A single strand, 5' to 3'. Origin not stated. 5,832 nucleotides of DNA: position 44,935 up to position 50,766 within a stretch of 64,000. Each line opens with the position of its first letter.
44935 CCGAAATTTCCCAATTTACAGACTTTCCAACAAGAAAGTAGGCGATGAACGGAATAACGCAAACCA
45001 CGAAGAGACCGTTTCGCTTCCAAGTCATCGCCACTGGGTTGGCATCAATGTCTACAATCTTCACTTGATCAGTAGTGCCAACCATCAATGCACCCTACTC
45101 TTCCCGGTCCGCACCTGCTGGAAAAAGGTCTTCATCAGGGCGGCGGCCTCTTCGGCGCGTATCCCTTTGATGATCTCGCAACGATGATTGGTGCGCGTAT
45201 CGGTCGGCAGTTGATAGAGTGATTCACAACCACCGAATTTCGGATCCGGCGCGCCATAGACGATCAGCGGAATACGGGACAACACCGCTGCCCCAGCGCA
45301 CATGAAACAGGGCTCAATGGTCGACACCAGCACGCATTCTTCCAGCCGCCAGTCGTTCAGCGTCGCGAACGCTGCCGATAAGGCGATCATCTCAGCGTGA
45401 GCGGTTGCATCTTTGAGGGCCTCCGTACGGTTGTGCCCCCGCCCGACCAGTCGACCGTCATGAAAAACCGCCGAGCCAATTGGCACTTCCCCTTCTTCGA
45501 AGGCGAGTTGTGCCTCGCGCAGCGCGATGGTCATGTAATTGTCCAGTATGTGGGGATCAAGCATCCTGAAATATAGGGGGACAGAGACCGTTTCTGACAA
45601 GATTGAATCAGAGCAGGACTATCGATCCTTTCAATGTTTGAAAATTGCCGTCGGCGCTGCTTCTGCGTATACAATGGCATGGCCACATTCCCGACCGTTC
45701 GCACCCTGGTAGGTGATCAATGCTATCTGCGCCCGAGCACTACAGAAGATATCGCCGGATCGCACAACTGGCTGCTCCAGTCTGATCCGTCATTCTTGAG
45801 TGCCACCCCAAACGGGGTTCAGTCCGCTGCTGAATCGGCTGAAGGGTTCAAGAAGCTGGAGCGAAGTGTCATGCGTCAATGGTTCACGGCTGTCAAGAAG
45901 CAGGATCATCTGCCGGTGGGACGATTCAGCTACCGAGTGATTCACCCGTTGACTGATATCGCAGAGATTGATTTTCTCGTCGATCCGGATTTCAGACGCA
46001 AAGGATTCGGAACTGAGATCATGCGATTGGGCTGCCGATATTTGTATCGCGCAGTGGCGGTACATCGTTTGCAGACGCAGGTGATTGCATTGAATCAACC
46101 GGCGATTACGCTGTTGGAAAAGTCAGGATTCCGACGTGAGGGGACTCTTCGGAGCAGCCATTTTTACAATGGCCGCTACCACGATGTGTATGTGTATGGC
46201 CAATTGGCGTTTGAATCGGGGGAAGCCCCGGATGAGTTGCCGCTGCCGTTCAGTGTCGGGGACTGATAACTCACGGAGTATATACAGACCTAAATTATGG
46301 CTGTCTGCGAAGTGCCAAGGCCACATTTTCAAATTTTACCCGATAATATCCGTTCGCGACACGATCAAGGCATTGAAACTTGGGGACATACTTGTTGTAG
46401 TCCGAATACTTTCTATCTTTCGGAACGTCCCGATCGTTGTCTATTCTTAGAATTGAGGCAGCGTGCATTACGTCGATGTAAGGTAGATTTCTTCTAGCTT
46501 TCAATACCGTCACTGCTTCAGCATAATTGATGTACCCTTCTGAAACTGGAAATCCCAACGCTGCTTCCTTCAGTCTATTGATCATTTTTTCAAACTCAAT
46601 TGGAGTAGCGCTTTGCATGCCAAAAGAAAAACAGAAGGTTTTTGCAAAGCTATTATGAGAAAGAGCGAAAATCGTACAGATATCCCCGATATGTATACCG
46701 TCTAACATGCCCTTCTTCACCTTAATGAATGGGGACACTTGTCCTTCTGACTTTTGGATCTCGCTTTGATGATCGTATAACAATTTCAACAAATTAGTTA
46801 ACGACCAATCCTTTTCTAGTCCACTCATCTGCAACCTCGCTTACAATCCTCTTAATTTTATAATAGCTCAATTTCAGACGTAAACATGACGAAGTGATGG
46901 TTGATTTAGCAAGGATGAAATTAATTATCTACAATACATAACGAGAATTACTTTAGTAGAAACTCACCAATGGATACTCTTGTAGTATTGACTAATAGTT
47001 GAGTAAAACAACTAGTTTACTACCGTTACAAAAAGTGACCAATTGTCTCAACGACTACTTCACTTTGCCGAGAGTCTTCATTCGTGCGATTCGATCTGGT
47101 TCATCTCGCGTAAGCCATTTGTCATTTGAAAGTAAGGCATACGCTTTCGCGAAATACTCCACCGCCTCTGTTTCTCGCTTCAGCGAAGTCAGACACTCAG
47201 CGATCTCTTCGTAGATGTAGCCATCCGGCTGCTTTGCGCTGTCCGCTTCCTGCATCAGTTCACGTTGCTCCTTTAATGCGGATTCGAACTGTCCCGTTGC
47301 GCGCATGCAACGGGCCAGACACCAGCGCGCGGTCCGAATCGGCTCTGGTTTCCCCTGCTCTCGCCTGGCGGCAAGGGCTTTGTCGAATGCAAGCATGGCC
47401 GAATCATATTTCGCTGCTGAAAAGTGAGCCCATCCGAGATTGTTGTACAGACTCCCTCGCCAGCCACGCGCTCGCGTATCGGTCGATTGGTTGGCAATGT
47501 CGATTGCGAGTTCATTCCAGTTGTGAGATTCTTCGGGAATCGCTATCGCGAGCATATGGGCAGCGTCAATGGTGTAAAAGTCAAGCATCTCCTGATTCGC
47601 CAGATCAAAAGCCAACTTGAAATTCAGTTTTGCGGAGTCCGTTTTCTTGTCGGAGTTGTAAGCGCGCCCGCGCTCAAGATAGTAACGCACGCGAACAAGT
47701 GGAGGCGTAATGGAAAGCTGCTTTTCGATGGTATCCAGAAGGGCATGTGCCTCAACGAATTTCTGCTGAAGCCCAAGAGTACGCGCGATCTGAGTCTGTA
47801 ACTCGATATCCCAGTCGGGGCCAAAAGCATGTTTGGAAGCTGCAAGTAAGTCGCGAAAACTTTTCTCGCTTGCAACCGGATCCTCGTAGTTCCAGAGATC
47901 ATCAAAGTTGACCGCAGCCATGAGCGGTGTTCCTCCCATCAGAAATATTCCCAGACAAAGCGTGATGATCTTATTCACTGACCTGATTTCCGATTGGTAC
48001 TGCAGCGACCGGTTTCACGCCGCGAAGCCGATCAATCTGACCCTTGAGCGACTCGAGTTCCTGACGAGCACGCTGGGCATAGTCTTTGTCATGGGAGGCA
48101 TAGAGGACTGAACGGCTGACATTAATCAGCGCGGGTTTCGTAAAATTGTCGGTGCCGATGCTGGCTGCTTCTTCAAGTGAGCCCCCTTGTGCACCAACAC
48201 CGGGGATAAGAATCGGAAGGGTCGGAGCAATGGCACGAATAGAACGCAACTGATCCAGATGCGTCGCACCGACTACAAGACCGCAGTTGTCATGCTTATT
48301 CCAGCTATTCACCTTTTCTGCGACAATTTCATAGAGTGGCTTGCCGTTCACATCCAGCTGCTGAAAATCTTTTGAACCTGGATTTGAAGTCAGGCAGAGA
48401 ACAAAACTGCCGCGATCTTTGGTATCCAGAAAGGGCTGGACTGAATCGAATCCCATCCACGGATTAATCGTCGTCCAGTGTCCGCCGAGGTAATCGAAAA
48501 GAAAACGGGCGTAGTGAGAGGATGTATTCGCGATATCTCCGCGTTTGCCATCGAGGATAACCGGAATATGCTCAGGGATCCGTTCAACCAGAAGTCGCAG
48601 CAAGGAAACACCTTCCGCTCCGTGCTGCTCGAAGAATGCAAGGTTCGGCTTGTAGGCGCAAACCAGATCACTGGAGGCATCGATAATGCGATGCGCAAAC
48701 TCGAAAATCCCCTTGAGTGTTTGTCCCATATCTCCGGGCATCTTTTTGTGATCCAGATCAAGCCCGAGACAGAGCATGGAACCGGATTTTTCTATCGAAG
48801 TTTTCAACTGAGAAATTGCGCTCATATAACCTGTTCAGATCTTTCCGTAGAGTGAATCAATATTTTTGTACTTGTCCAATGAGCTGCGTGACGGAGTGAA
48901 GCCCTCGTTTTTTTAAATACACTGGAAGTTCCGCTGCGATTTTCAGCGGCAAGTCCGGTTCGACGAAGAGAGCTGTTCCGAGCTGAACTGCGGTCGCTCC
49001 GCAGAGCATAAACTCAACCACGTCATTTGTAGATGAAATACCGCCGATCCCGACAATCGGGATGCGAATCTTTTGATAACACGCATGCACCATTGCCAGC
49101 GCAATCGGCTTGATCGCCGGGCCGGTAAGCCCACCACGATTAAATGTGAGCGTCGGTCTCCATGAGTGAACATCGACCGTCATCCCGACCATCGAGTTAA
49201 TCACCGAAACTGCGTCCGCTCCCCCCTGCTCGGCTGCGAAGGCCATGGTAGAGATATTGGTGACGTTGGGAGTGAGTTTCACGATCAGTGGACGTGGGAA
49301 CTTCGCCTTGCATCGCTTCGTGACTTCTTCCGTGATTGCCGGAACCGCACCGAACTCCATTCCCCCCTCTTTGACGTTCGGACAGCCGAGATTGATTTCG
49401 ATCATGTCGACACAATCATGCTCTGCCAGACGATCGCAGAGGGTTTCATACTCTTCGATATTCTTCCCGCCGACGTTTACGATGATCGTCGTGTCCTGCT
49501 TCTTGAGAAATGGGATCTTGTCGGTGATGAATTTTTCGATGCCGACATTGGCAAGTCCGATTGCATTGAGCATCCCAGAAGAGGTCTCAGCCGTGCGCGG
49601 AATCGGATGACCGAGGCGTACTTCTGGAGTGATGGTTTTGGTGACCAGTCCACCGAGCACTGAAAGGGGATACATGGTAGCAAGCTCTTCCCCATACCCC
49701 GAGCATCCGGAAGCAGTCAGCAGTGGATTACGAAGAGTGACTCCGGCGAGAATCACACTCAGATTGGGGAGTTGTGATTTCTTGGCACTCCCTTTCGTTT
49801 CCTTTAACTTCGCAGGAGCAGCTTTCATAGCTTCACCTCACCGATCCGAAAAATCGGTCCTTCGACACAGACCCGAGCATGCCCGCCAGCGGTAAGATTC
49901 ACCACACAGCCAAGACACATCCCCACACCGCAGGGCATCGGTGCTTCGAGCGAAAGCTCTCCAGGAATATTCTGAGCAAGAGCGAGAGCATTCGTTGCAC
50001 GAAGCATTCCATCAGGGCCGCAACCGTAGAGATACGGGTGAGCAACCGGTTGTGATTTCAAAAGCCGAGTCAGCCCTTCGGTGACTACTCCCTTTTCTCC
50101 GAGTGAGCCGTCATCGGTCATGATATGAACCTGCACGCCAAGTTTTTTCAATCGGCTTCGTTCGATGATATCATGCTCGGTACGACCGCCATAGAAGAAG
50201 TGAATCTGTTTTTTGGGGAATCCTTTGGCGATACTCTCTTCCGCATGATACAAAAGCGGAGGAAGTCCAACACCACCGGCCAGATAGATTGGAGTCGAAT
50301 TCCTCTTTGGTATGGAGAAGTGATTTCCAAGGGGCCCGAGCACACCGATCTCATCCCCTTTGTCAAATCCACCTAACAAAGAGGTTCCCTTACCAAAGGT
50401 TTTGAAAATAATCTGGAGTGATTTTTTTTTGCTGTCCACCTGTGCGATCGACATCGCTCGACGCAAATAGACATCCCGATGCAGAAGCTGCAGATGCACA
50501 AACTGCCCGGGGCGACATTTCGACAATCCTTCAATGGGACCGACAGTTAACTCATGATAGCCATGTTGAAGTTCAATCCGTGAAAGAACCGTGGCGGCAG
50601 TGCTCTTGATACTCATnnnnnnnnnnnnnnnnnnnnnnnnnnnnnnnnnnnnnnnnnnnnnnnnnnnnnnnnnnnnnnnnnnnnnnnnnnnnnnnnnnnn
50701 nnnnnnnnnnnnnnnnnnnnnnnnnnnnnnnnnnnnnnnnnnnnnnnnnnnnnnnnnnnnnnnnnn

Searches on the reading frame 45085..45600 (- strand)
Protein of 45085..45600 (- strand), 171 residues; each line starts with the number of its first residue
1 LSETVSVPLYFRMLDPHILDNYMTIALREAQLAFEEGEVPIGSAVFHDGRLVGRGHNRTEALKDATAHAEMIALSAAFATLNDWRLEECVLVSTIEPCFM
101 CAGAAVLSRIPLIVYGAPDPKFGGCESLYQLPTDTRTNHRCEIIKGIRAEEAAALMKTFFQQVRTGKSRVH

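Call 42: search_protein_families(library=pfam, proteins=[window:45085-45600:-], max_evalue=0.01)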
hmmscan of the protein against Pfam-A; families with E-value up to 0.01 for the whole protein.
window:45085-45600:- (171 aa): 3 families
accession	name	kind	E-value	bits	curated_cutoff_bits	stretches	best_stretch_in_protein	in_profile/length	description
PF14437.12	MafB19-deam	-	2.6e-29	102.4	27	1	21-164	5-142/142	MafB19-like deaminase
PF00383.29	dCMP_cyt_deam_1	-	1.7e-23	82.8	25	1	20-116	5-101/102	Cytidine and deoxycytidylate deaminase zinc-binding region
PF14439.12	Bd3614-deam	-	0.0013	19.1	38.5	1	48-106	18-75/113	Bd3614-like deaminase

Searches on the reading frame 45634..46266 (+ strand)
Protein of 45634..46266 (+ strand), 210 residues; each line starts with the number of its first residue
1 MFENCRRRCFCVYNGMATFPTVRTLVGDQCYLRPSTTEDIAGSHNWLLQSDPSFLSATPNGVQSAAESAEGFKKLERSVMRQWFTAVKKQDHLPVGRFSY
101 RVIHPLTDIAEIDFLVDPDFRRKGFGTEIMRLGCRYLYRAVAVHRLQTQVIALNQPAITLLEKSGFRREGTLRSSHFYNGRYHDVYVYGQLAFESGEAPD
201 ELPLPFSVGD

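Call 42: search_protein_families(library=pfam, proteins=[window:45634-46266:+], max_evalue=0.01)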
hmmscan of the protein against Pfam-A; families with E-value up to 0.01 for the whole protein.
window:45634-46266:+ (210 aa): 6 families
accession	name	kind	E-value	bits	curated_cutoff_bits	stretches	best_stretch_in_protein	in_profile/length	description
PF13302.13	Acetyltransf_3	-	2.5e-14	54.6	25.4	1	31-167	3-138/138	Acetyltransferase (GNAT) domain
PF13420.13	Acetyltransf_4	-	2e-11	44.6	24.3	1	63-185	28-153/155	Acetyltransferase (GNAT) domain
PF00583.31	Acetyltransf_1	-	3.6e-10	40.6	20.7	1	82-166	34-116/116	Acetyltransferase (GNAT) family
PF13508.13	Acetyltransf_7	-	8.9e-06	26.4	27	1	101-167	21-83/84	Acetyltransferase (GNAT) domain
PF13523.12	Acetyltransf_8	-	0.00014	21.9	27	1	112-172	82-143/145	Acetyltransferase (GNAT) domain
PF08445.16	FR47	-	0.0029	18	22.1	1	115-168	28-79/86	FR47-like protein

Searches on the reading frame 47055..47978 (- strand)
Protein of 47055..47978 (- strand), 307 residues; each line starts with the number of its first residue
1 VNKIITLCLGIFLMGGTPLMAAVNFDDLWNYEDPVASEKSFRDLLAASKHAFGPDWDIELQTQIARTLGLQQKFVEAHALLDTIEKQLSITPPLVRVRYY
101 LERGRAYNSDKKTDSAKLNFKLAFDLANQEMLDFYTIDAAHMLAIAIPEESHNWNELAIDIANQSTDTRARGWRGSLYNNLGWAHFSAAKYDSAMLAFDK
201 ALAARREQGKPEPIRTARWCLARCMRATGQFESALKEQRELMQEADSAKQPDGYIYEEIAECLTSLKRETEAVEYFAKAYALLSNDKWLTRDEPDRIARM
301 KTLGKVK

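Call 107: search_protein_families(library=pfam, proteins=[window:47055-47978:-], max_evalue=0.00001)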
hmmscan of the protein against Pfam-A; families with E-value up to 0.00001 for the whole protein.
window:47055-47978:- (307 aa): 4 families
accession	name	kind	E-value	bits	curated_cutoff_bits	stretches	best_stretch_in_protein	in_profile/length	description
PF13424.12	TPR_12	-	1.3e-11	44.9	30.1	0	150-207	21-77/77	Tetratricopeptide repeat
PF07719.23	TPR_2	-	2.3e-07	30.8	27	0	177-203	3-29/34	Tetratricopeptide repeat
PF13181.12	TPR_8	-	3.5e-07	30.3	25.7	0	177-206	3-32/34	Tetratricopeptide repeat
PF13374.12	TPR_10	-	1.3e-06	28.7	27.5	0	177-207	4-34/42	Tetratricopeptide repeat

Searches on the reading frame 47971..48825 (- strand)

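Call 107: search_protein_families(library=pfam, proteins=[window:47971-48825:-], max_evalue=0.00001)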
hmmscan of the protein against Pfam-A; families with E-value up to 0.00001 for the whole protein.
window:47971-48825:- (284 aa): 1 family
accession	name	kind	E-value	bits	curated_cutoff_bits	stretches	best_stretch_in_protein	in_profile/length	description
PF00215.30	OMPdecase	-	3.8e-33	115.7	27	1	17-251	2-219/221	Orotidine 5'-phosphate decarboxylase / HUMPS family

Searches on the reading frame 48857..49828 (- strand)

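Call 107: search_protein_families(library=pfam, proteins=[window:48857-49828:-], max_evalue=0.00001)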
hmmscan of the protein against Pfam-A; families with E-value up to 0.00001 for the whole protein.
window:48857-49828:- (323 aa): 1 family
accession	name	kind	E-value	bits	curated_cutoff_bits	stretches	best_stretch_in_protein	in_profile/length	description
PF01180.27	DHO_dh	-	2.8e-75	253.7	27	1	23-303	2-289/291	Dihydroorotate dehydrogenase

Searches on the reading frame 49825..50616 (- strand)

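Call 107: search_protein_families(library=pfam, proteins=[window:49825-50616:-], max_evalue=0.00001)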
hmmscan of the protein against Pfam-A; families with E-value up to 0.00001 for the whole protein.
window:49825-50616:- (263 aa): 2 families
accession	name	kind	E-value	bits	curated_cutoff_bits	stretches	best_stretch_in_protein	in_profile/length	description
PF10418.14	DHODB_Fe-S_bind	-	3.2e-11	43.2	23.9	1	224-261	1-40/41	Iron-sulfur cluster binding domain of dihydroorotate dehydrogenase B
PF00175.26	NAD_binding_1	-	4e-07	31.1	22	1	112-208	2-107/109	Oxidoreductase NAD-binding domain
